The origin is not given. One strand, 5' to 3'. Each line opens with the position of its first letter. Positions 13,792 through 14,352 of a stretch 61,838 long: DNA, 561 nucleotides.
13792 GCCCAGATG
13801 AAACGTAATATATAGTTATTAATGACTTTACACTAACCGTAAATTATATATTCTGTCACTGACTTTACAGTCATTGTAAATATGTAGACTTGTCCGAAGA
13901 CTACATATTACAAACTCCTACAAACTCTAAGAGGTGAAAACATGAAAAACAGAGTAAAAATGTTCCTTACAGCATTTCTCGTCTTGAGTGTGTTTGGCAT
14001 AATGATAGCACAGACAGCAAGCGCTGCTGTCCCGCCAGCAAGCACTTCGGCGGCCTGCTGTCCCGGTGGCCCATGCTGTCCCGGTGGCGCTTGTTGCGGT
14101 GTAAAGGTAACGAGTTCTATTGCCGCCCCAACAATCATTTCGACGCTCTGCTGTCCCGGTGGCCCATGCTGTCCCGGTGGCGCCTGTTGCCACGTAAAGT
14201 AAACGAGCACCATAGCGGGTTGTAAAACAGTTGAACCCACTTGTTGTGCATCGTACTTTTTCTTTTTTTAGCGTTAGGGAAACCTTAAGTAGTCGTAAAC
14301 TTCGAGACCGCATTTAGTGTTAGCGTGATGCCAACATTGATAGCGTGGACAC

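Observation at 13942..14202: Secreted peptide made of vicinal-cysteine repeats (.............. x2)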

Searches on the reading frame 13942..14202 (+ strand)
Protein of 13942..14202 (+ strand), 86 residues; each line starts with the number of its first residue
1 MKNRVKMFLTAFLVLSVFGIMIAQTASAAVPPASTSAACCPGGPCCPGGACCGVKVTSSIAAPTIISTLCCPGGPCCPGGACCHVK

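Call 4: search_protein_families(library=ncbifam, proteins=[window:13942-14199:+], max_evalue=1)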
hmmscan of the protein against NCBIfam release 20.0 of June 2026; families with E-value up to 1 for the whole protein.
window:13942-14199:+ (86 aa): 1 family
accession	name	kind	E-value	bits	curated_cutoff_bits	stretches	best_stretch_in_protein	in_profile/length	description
TIGR04207.1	halo_sig_pep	domain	0.006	16.2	24.6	1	8-29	6-27/30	surface glycoprotein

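Call 5: search_protein_families(library=pfam, proteins=[window:13942-14199:+], max_evalue=1)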
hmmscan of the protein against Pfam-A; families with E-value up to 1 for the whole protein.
window:13942-14199:+ (86 aa): 0 families

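Call 6: find_homologous_proteins(query=window:13942-14199:+, max_evalue=0.1)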
Query window:13942-14199:+ (86 aa): 1 proteins with E <= 0.1 among 87 candidates.
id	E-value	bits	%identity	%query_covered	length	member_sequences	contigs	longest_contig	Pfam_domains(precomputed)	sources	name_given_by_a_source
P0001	2.4e-4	39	43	91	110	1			-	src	-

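Call 12: find_encoding_contigs(protein=P0001, flank=10000)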
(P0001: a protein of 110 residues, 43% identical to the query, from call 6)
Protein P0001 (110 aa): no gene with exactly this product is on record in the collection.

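Call 13: find_encoding_contigs(protein=window:13942-14202:+, flank=10000)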
Protein window:13942-14202:+ (86 aa): 1 contig read that carries it; 1 place shown.
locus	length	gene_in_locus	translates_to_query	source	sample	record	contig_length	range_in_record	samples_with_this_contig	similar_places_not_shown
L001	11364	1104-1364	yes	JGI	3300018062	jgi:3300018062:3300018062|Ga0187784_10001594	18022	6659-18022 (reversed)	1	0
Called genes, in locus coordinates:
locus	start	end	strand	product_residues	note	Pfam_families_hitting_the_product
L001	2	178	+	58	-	?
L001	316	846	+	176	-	PF01435:Peptidase_M48 (faint)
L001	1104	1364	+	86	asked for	-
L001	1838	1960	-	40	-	-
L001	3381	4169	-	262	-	PF00005:ABC_tran, PF00004:AAA (faint), PF13304:AAA_21 (faint)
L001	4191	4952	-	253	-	PF00528:BPD_transp_1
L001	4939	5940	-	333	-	PF13379:NMT1_2, PF04069:OpuAC (weak), PF09084:NMT1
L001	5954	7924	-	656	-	PF03063:Prismane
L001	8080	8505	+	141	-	-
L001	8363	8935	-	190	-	-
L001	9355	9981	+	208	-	PF13610:DDE_Tnp_IS240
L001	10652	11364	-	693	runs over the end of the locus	PF00122:E1-E2_ATPase, PF00702:Hydrolase, PF12710:HAD (weak)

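Call 15: find_homologous_proteins(query=P0001, max_evalue=1)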
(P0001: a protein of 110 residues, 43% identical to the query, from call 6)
Query P0001 (110 aa): 8 proteins with E <= 1 among 59 candidates.
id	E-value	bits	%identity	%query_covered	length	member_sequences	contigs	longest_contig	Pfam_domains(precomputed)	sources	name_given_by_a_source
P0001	1.1e-60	221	100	100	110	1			-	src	-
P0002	6.8e-29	118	61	95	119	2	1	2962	-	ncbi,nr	ncbi:MAG TPA: hypothetical protein VKE94_00560 [Gemmataceae bacterium]|nr:hypothetical protein [Gemm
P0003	5.5e-24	102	60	83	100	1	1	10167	-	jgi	jgi:hypothetical protein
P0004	4.7e-11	61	44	92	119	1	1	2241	-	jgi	jgi:hypothetical protein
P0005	9.4e-10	56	42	76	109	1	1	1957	-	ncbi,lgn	-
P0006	1.8e-8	52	48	59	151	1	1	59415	-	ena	-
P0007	1.9e-3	36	45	60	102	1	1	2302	-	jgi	jgi:hypothetical protein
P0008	5.7e-2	31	52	44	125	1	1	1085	-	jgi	jgi:hypothetical protein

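Call 17: find_encoding_contigs(protein=P0006, flank=8000, max_places=3)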
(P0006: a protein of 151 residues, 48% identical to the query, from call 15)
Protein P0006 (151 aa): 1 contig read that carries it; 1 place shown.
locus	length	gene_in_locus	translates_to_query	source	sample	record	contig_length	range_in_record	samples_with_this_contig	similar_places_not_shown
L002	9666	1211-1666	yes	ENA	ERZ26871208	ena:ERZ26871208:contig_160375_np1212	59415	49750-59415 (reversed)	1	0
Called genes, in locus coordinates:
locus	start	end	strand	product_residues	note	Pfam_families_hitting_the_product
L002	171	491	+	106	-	-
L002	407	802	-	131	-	-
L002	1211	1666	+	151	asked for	-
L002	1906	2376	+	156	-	PF06439:3keto-disac_hyd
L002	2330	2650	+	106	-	PF06439:3keto-disac_hyd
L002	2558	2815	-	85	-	-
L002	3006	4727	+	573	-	PF00501:AMP-binding, PF13193:AMP-binding_C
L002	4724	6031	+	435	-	PF00108:Thiolase_N, PF02803:Thiolase_C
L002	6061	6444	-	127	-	-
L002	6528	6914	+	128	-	PF00378:ECH_1 (weak)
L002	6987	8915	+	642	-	PF02737:3HCDH_N, PF00725:3HCDH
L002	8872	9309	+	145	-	PF02770:Acyl-CoA_dh_M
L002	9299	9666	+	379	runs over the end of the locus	PF00441:Acyl-CoA_dh_1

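Call 18: find_encoding_contigs(protein=P0003, flank=8000, max_places=3)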
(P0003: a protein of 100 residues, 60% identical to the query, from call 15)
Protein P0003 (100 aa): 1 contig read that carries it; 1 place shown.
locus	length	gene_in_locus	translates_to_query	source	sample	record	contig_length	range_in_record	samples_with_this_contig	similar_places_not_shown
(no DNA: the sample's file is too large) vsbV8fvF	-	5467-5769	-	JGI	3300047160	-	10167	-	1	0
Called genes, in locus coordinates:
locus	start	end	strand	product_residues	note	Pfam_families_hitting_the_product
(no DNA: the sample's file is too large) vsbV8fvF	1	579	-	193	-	?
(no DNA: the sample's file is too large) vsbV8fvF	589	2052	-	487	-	PF12679:ABC2_membrane_2, PF10920:DUF2705 (faint)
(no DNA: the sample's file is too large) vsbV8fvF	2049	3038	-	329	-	PF00005:ABC_tran, PF13304:AAA_21 (weak)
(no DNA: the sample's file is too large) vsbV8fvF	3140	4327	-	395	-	PF01612:DNA_pol_A_exo1, PF00570:HRDC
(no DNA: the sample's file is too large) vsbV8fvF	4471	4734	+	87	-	-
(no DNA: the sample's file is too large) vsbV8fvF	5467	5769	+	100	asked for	-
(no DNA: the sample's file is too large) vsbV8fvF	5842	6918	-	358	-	PF01244:Peptidase_M19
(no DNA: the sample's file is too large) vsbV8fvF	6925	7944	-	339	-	PF08240:ADH_N, PF00107:ADH_zinc_N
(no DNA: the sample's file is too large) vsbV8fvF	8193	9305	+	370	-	PF12849:PBP_like_2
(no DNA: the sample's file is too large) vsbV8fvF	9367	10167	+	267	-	?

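Call 19: find_encoding_contigs(protein=P0002, flank=8000, max_places=3)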
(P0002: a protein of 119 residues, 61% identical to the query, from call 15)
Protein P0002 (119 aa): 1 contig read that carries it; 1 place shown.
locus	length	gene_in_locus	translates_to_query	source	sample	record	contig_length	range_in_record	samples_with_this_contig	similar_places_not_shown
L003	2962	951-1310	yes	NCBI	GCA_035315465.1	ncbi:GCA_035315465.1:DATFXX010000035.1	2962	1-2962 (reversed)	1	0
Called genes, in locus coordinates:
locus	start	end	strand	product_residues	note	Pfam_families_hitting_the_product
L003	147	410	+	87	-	-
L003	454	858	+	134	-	-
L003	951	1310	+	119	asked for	-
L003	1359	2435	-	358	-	PF01244:Peptidase_M19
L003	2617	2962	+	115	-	PF12849:PBP_like_2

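Call 24: list_cluster_members(proteins=[window:13942-14199:+, window:12651-13013:+, window:13154-13681:+, window:14826-15044:+, window:8382-10772:-, window:18792-20759:-, P0001, P0005])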
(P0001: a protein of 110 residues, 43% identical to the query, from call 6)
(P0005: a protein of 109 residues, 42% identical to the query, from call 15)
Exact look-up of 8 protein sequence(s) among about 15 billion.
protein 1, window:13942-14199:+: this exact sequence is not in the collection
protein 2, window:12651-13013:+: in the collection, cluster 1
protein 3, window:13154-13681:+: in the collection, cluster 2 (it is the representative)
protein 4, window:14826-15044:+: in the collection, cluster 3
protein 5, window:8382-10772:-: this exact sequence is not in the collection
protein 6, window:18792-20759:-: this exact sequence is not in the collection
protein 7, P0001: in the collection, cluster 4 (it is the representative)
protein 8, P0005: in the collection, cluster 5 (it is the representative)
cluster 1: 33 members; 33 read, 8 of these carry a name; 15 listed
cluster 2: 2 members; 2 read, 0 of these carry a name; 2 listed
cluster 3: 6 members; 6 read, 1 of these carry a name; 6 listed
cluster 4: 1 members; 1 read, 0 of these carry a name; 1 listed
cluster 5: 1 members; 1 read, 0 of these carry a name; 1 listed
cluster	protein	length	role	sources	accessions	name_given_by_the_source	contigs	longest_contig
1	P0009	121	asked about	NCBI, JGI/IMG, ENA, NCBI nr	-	-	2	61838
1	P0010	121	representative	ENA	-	-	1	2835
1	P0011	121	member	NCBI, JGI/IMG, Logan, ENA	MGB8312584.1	MAG: BlaI/MecI/CopY family transcriptional regulator [Halobacteriota archaeon]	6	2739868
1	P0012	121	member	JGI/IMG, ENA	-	predicted transcriptional regulator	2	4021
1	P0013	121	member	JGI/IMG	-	predicted transcriptional regulator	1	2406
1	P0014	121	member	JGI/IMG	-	predicted transcriptional regulator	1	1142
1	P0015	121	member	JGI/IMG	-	predicted transcriptional regulator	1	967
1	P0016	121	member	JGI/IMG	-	predicted transcriptional regulator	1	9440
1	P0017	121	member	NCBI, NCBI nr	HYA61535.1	MAG TPA: BlaI/MecI/CopY family transcriptional regulator [Candidatus Acidoferrum sp.] | BlaI/MecI/CopY family transcriptional regulator [Candidatus Acidoferrum sp.]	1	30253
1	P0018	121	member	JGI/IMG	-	predicted transcriptional regulator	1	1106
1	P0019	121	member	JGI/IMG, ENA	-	-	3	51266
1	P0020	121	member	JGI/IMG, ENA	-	-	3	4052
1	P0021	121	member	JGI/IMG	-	-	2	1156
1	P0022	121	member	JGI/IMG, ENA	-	-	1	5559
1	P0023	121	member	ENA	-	-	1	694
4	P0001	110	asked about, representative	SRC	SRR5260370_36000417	-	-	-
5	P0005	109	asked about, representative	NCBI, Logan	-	-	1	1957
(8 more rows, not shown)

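Call 26: find_encoding_contigs(protein=P0011, flank=6000, max_places=8)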
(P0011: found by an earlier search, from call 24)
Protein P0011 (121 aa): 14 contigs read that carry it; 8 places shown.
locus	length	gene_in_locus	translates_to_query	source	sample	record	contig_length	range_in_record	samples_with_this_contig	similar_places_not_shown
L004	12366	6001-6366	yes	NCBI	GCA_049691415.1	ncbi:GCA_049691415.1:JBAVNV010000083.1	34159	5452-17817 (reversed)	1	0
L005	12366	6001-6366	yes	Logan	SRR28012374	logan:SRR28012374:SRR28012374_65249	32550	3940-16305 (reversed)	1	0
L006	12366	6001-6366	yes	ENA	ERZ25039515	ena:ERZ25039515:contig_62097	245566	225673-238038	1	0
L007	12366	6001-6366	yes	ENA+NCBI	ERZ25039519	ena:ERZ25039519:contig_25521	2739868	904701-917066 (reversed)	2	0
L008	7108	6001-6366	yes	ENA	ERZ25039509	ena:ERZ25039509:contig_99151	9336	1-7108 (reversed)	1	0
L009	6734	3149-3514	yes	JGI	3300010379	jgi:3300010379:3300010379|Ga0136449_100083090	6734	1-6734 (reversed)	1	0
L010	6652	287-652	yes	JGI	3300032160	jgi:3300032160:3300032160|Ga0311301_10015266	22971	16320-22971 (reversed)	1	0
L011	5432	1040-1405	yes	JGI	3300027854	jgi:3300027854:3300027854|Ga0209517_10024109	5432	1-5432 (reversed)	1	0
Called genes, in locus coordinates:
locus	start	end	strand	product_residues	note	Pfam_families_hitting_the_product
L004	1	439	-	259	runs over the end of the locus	PF00528:BPD_transp_1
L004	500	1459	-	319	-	PF13379:NMT1_2, PF12974:Phosphonate-bd (faint), PF13379:NMT1_2, PF09084:NMT1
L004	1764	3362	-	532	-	PF01409:tRNA-synt_2d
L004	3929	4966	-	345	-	PF00899:ThiF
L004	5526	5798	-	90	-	-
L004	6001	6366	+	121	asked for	PF01047:MarR (faint), PF03965:Penicillinase_R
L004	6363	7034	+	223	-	PF01435:Peptidase_M48 (weak)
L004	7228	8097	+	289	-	PF07796:DUF1638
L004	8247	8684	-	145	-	PF01451:LMWPc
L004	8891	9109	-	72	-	-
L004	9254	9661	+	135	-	PF20586:DUF6788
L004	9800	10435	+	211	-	PF01891:CbiM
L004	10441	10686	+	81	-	-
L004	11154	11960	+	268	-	PF02361:CbiQ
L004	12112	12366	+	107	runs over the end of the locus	-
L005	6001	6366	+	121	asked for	PF01047:MarR (faint), PF03965:Penicillinase_R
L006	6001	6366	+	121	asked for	PF01047:MarR (faint), PF03965:Penicillinase_R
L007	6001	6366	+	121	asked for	PF01047:MarR (faint), PF03965:Penicillinase_R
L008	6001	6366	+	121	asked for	PF01047:MarR (faint), PF03965:Penicillinase_R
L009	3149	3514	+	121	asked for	PF01047:MarR (faint), PF03965:Penicillinase_R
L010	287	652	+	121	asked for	PF01047:MarR (faint), PF03965:Penicillinase_R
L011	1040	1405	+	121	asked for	PF01047:MarR (faint), PF03965:Penicillinase_R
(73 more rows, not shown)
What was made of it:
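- Tried and rejected: The flanks are syntenic with a 2.7-Mb contig of a related archaeon (call 26).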

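Call 27: find_encoding_contigs(protein=P0017, flank=6000, max_places=4)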
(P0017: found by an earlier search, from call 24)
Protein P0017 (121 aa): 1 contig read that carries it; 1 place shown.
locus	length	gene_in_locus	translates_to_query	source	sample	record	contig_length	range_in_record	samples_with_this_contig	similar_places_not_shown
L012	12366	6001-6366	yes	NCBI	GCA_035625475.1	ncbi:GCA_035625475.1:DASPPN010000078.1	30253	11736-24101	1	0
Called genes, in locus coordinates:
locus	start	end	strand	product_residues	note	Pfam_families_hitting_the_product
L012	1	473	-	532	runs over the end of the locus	PF01409:tRNA-synt_2d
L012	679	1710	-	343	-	PF00899:ThiF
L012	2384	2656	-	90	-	-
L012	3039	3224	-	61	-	-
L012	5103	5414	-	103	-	-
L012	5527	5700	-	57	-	-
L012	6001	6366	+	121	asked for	PF01047:MarR (weak), PF03965:Penicillinase_R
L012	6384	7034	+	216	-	PF01435:Peptidase_M48 (weak)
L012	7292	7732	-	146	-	-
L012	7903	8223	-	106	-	-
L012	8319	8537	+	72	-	PF10967:DUF2769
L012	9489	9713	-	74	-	-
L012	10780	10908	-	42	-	-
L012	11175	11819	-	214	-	PF02634:FdhD-NarQ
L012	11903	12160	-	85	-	PF02634:FdhD-NarQ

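Call 29: search_protein_representatives(alignment_id=A1)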
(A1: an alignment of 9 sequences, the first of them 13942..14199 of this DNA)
Query: 9 sequences, 108 profile positions. Proteins with E-value up to 0.001 (for the whole library): 72; up to 1e-10: 16; up to 1e-30: 0. The best 72 are listed.
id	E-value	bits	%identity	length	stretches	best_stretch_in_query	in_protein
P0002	7.0e-29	116.1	-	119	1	1-107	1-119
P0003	2.4e-27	111.2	-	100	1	1-99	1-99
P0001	4.4e-27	110.3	-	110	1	1-106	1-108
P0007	1.1e-19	86.6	-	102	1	4-99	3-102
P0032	2.2e-19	85.6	-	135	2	1-102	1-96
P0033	1.9e-18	82.5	-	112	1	1-108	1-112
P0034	3.5e-17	78.5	-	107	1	1-104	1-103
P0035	4.7e-17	78.1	-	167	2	30-103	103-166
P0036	2.0e-15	72.8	-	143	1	1-107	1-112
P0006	4.3e-15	71.8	-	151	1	4-105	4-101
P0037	6.3e-15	71.2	-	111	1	1-101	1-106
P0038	1.0e-13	67.4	-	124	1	5-103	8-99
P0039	1.8e-13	66.6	-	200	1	1-96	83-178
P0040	2.4e-11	59.7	-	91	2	1-55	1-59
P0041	3.3e-11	59.3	-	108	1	1-107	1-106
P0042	8.9e-11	57.9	-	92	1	4-99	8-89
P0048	9.1e-08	48.2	-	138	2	9-100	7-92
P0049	1.1e-07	47.9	-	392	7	8-67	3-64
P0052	3.0e-07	46.5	-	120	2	5-105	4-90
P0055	6.0e-07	45.6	-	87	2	4-55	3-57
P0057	6.9e-07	45.4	-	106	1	1-100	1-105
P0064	4.6e-06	42.7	-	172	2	5-104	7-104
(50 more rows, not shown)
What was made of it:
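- On Undescribed secreted CC-repeat peptide family (this work): Profile hits in call 29.
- Closest known: Granulin / disulfide-ladder modules. Same: Regularly spaced CC pairs; the family profile cross-matches granulin repeats (P0049, call 29).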

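Call 33: list_cluster_members(proteins=[P0032, P0033, P0034, P0035, P0037, P0040, P0042, P0048, P0055, P0057])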
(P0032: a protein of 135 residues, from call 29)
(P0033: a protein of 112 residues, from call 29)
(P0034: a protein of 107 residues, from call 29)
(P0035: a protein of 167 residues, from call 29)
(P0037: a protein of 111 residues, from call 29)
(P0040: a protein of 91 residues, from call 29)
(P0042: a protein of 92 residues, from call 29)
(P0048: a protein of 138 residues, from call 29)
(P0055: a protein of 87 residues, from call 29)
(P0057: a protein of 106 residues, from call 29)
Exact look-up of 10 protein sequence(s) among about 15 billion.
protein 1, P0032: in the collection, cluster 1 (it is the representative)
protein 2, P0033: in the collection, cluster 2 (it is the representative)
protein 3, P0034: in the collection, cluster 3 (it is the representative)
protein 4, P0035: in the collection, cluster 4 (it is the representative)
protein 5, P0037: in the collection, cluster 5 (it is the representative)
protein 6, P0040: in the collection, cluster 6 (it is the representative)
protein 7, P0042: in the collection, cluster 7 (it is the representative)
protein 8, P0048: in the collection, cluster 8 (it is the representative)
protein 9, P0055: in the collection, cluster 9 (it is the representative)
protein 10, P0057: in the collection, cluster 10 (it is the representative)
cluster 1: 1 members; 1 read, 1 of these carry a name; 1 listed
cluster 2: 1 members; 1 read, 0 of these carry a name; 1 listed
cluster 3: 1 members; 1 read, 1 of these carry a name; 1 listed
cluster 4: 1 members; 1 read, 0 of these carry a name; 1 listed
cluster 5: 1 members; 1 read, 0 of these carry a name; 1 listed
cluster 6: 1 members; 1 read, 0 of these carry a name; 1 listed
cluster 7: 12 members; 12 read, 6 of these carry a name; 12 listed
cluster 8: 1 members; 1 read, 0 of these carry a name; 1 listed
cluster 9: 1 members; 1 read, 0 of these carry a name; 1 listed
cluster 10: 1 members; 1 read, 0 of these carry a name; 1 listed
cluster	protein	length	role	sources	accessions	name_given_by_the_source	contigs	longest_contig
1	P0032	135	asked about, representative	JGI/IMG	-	hypothetical protein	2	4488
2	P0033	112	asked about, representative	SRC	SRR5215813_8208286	-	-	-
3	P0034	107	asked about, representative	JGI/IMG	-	hypothetical protein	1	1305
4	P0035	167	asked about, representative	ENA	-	-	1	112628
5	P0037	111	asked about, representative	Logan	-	-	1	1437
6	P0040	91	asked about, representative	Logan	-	-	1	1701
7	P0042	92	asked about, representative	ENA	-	-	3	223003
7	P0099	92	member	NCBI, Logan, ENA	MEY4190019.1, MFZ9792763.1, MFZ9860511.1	MAG: hypothetical protein RIR17_755 [Planctomycetota bacterium]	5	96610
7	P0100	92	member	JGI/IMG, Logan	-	hypothetical protein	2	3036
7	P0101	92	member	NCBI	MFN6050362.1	MAG: hypothetical protein ACK47R_06005 [Planctomycetia bacterium]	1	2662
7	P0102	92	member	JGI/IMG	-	hypothetical protein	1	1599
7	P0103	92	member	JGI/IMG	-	hypothetical protein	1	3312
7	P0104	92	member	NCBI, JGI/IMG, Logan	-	hypothetical protein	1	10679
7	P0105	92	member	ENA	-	-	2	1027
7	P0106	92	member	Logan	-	-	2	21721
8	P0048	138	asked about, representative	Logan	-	-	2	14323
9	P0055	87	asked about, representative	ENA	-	-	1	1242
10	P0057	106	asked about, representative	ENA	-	-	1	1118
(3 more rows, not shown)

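Call 34: search_protein_families(library=ncbifam, proteins=[P0002, P0032, P0035, P0037, P0048, P0057, P0064, P0052, P0040, L012:7416-7691:+], max_evalue=1)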
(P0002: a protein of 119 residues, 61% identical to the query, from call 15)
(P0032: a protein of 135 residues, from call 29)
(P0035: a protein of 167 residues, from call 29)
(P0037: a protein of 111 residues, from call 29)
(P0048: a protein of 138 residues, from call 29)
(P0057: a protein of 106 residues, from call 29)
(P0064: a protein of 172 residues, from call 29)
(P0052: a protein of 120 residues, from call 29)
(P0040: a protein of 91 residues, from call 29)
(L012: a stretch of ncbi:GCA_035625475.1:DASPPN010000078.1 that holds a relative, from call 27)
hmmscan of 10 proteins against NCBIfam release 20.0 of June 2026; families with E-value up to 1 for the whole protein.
P0002 (119 aa): 0 families

P0032 (135 aa): 1 family
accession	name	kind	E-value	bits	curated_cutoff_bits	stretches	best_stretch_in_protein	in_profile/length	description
TIGR03182.1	PDH_E1_alph_y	equivalog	0.00046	19.2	393.85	1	3-44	103-144/315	pyruvate dehydrogenase (acetyl-transferring) E1 component subunit alpha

P0035 (167 aa): 0 families

P0037 (111 aa): 0 families

P0048 (138 aa): 0 families

P0057 (106 aa): 0 families

P0064 (172 aa): 1 family
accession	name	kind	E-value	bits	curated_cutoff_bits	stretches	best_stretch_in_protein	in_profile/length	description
NF052429.1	LpqS_Mycobact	equivalog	0.038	14.3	35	1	7-60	3-56/126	putative copper homeostasis (lipo)protein LpqS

P0052 (120 aa): 0 families

P0040 (91 aa): 0 families

L012:7416-7691:+ (92 aa): 2 families
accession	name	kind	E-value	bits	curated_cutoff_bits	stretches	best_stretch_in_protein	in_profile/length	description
NF041335.1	surf_glcprot_Halo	equivalog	0.042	11.9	1100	1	7-39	10-42/862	ArtA-dependent S-layer glycoprotein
NF053514.2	JUQZ_fam_ocin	equivalog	0.23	11.7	40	1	1-36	1-36/107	BLB8/JUQZ-1 family protein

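Call 35: find_encoding_contigs(protein=P0042, flank=6000, max_places=3)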
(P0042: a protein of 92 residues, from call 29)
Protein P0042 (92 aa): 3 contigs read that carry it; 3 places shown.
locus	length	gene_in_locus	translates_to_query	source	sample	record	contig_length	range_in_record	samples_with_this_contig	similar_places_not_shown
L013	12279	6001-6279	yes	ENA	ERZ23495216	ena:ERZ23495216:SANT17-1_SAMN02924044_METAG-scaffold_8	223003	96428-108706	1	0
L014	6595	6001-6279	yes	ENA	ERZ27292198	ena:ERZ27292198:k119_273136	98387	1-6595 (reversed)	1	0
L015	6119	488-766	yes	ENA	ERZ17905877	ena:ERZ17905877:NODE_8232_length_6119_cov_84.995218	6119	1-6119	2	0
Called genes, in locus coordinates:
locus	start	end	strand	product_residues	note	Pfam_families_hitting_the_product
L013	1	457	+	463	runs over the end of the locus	PF07394:DUF1501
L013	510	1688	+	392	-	PF02746:MR_MLE_N, PF13378:MR_MLE_C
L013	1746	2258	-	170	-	-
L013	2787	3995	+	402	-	PF07690:MFS_1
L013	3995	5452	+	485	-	PF04734:Ceramidase_alk (weak)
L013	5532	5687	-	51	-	-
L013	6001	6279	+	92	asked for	-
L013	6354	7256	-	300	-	PF01259:SAICAR_synt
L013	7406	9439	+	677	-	PF00378:ECH_1, PF16113:ECH_2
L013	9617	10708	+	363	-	PF01926:MMR_HSR1, PF02421:FeoB_N, PF06071:YchF-GTPase_C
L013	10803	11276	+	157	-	PF14588:YjgF_endoribonc, PF01042:Ribonuc_L-PSP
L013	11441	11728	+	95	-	-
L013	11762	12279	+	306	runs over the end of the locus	PF13354:Beta-lactamase2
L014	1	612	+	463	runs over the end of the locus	PF07394:DUF1501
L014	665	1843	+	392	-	PF02746:MR_MLE_N, PF13378:MR_MLE_C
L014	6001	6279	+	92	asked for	-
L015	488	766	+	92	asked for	-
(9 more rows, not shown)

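Call 36: find_encoding_contigs(protein=P0035, flank=6000, max_places=2)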
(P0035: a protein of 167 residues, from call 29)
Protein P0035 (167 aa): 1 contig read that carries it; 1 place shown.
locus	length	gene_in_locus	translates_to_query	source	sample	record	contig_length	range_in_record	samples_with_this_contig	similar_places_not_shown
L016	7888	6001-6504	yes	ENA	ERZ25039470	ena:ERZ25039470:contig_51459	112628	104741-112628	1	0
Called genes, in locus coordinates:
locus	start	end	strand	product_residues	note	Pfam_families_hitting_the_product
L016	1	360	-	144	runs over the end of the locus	-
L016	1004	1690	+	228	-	-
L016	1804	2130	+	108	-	-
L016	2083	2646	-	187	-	-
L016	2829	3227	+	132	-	-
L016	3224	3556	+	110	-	-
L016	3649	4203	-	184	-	-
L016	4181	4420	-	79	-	-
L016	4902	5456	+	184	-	-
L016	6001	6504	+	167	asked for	-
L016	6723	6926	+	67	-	-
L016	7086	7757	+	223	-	PF09844:DUF2071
